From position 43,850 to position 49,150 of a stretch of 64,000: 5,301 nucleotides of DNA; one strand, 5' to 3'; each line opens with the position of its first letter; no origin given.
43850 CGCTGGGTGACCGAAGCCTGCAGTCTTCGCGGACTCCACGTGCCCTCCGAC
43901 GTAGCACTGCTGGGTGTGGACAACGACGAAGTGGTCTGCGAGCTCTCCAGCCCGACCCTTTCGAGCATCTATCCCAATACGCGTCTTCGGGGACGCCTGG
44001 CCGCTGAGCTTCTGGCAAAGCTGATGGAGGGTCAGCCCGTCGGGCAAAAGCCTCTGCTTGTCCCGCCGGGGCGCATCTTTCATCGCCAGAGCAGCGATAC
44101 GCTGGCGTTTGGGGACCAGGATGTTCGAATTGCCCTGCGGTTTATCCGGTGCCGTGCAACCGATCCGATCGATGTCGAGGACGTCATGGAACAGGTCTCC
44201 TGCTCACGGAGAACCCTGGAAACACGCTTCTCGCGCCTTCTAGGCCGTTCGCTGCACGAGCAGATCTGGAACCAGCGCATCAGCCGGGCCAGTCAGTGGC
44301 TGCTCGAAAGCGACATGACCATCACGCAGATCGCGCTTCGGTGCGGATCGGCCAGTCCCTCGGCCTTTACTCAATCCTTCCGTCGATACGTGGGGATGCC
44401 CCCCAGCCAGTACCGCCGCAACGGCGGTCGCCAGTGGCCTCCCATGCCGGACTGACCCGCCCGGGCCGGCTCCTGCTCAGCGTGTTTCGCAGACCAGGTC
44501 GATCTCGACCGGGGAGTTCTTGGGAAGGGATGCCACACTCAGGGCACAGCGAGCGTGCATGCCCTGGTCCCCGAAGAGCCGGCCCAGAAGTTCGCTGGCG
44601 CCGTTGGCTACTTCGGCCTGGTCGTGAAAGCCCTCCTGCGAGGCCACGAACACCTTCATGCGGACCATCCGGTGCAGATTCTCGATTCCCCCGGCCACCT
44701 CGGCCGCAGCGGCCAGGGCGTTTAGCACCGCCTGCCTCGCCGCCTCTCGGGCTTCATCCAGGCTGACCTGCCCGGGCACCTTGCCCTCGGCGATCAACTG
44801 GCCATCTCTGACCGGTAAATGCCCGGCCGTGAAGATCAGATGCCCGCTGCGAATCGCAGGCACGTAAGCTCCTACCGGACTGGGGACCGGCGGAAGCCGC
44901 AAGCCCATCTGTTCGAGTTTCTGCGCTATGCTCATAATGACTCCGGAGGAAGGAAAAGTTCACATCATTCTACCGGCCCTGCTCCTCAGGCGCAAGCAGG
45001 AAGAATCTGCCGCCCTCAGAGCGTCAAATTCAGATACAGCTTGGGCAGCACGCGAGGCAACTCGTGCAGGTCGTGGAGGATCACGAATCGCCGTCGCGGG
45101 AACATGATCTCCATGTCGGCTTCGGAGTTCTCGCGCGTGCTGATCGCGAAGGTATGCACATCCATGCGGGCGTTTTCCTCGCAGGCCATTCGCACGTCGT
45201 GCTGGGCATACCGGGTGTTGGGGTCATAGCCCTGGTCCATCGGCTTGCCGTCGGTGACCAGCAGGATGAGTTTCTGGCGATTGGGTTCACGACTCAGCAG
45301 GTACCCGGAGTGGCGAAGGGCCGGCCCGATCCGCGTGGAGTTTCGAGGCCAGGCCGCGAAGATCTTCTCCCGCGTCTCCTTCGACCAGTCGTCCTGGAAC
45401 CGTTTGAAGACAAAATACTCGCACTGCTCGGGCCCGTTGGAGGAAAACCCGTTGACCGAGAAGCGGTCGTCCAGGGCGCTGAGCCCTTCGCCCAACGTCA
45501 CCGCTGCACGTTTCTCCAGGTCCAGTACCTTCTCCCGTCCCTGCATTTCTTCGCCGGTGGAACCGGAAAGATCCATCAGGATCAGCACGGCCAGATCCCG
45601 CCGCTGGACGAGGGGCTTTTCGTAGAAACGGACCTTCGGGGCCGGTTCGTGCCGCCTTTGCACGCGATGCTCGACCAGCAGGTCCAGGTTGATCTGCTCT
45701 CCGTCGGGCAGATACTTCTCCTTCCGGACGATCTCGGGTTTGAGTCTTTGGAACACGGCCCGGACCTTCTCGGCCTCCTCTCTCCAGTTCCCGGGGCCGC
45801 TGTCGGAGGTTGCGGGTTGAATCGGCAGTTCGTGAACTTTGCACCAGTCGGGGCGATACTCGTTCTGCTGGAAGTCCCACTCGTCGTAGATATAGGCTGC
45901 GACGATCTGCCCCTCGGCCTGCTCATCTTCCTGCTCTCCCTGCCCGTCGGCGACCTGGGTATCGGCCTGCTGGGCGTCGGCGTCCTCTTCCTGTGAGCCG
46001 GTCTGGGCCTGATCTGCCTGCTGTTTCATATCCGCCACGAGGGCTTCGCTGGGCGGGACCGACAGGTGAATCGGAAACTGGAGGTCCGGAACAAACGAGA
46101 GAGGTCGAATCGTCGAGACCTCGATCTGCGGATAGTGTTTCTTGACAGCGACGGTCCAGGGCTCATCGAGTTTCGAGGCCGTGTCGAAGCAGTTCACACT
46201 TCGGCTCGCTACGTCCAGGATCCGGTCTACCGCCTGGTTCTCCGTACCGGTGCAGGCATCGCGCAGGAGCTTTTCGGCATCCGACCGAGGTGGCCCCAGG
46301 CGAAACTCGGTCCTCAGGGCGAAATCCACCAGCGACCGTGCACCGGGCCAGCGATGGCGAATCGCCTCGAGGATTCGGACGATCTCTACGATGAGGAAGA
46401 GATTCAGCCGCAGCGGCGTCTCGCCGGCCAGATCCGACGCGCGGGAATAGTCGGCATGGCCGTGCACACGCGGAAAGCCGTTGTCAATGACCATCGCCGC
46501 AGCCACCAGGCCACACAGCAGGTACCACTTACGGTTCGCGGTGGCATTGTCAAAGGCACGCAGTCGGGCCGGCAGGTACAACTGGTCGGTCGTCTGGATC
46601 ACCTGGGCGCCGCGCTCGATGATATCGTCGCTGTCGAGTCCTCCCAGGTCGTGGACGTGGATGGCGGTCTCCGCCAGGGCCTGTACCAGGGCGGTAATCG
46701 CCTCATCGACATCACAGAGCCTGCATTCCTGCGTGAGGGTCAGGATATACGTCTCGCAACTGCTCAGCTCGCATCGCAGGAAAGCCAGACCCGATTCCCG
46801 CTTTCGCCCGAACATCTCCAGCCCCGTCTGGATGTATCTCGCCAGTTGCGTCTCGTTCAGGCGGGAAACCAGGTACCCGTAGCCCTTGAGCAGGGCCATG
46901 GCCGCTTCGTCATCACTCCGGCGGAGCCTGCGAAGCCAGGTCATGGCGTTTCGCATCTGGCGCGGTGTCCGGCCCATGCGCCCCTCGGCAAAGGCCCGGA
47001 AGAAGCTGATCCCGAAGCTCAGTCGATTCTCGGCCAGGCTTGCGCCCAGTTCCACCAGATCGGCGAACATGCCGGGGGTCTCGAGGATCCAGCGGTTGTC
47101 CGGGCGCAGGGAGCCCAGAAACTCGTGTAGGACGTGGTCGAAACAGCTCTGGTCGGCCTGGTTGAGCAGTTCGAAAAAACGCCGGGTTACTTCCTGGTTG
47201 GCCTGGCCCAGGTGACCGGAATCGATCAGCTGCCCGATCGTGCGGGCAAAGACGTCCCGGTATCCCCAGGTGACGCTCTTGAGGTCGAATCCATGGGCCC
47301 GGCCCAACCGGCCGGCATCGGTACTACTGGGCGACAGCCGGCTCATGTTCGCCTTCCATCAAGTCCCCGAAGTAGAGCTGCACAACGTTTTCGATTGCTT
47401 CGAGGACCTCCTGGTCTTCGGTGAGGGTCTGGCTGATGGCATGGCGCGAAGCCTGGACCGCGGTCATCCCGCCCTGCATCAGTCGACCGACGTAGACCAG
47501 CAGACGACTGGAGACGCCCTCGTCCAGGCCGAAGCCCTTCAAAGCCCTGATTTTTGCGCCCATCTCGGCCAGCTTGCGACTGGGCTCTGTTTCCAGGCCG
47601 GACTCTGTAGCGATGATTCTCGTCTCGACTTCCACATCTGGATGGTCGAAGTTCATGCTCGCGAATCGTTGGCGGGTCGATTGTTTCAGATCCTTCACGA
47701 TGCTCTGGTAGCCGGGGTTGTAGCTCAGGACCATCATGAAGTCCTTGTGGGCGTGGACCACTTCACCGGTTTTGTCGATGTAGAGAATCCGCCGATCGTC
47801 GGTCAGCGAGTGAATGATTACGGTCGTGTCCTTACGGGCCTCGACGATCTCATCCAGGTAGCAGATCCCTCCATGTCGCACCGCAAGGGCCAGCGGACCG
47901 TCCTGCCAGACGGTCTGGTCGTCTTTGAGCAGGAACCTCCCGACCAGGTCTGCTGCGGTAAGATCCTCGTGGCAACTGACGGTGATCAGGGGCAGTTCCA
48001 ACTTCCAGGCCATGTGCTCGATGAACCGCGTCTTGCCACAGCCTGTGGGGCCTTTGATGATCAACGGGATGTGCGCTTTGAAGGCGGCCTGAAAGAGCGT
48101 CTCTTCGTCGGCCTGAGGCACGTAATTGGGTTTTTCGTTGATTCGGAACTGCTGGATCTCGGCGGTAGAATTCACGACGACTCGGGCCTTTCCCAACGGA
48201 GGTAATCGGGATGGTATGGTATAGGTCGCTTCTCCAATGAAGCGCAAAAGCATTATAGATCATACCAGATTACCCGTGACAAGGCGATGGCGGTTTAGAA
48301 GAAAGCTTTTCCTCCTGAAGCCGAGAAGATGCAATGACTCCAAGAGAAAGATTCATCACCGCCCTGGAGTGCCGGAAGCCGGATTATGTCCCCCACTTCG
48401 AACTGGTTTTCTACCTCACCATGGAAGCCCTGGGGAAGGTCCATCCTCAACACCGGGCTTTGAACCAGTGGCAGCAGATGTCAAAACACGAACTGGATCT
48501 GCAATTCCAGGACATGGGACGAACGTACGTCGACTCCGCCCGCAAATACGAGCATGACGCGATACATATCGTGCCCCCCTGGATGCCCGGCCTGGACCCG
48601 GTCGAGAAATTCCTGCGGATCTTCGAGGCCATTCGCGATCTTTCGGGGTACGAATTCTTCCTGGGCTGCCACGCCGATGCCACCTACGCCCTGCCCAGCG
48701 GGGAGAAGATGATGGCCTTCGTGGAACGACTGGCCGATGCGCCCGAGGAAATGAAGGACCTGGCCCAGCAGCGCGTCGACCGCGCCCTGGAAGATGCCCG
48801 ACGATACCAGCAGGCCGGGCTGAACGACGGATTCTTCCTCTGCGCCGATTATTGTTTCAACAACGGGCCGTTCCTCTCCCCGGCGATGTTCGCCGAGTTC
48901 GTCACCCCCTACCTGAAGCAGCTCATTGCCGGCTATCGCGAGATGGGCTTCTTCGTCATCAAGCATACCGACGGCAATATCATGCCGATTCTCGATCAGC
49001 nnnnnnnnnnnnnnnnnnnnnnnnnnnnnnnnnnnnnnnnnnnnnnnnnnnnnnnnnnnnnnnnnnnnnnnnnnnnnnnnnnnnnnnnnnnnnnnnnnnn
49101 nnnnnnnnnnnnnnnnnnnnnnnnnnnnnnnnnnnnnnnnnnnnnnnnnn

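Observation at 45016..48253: Orphan CbbQ/NorQ-type AAA+ ATPase with a CbbO/NorD-type VWA partner and no Rubisco or NO reductase nearby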

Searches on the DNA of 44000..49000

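Call 81: search_rna_families(source=window, start=44000, end=49000, threshold=evalue, max_evalue=1)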
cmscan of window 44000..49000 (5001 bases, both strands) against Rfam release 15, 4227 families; matches with E-value up to 1: 0.
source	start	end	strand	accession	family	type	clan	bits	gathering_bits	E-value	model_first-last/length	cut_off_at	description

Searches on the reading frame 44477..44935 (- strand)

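Call 5: search_protein_families(library=pfam, proteins=[window:44477-44935:-], max_evalue=0.01)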
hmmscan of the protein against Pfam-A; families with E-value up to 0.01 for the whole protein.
window:44477-44935:- (152 aa): 2 families
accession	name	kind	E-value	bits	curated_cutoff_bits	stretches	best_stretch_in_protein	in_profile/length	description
PF01042.26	Ribonuc_L-PSP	-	2.6e-16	60.1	27.3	1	18-148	5-118/121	Endoribonuclease L-PSP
PF14588.11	YjgF_endoribonc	-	1.8e-15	57.5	35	1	7-148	4-145/148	YjgF/chorismate_mutase-like, putative endoribonuclease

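Call 6: search_protein_families(library=ncbifam, proteins=[window:44477-44935:-], max_evalue=0.01)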
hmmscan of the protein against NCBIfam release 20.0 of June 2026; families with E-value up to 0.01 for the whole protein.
window:44477-44935:- (152 aa): 2 families
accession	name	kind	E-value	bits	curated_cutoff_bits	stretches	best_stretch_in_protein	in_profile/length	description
TIGR00004.1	TIGR00004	subfamily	1e-12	48.3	106.25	1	17-149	9-123/125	Rid family detoxifying hydrolase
NF008490.0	PRK11401.1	equivalog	6e-06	26.2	222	1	17-148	10-124/129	enamine/imine deaminase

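Call 54: search_protein_families(library=padloc, proteins=[window:44477-44935:-], max_evalue=0.001)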
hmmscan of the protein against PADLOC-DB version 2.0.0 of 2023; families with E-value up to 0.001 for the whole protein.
window:44477-44935:- (152 aa): 1 family
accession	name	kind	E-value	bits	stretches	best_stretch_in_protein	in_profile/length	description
PDLC04030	PD-T4-2_B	-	6.9e-06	23.6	1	11-148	170-290/294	-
